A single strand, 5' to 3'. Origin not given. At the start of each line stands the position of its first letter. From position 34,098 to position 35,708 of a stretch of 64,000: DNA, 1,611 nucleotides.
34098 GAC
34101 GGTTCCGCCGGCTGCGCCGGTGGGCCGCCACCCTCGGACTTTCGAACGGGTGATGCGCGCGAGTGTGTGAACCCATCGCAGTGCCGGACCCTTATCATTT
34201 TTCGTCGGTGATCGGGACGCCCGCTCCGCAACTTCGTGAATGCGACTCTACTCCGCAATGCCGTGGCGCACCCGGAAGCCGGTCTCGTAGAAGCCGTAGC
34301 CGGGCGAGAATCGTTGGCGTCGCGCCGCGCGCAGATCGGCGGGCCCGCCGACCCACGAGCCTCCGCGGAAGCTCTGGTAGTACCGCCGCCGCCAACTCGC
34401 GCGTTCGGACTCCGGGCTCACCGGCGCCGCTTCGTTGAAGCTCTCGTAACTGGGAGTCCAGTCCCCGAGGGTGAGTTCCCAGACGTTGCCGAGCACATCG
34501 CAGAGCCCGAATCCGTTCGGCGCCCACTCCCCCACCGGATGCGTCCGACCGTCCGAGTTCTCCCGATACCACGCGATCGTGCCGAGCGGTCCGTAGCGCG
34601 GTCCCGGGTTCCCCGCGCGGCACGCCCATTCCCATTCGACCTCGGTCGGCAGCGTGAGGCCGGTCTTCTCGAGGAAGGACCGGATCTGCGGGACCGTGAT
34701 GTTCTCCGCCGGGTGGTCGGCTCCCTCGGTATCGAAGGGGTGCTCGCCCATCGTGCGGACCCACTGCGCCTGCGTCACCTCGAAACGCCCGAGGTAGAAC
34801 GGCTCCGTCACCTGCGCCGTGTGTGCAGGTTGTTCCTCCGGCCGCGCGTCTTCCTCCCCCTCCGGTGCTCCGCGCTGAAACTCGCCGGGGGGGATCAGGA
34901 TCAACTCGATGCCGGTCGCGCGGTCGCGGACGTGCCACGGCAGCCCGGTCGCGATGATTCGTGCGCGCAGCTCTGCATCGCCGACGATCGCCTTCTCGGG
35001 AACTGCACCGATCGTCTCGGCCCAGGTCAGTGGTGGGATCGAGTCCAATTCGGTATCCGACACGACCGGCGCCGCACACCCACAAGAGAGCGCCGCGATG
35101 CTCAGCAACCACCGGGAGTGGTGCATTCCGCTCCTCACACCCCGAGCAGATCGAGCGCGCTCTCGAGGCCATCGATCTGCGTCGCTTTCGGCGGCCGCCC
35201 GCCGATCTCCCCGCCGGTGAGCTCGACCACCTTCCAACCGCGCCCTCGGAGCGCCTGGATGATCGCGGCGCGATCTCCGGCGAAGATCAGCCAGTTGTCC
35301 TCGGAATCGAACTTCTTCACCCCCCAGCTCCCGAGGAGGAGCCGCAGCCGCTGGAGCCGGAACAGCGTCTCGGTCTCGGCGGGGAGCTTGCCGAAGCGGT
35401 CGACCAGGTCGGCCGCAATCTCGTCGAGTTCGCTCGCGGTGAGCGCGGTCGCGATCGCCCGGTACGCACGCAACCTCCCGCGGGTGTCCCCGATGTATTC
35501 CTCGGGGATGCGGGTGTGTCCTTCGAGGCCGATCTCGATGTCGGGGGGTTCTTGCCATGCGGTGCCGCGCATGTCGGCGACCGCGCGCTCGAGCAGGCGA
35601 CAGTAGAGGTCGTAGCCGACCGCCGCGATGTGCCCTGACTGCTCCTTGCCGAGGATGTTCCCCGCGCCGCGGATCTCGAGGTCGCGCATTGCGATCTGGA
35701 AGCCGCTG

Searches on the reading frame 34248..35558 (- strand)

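Call 15: search_protein_families(library=pfam, proteins=[window:34248-35558:-], max_evalue=0.0001)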
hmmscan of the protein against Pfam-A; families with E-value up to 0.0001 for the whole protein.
window:34248-35558:- (436 aa): 1 family
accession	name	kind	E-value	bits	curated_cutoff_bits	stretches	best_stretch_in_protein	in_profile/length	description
PF03781.23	FGE-sulfatase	-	1.1e-33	117.4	23.3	1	218-430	4-253/255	Sulfatase-modifying factor enzyme 1-like domain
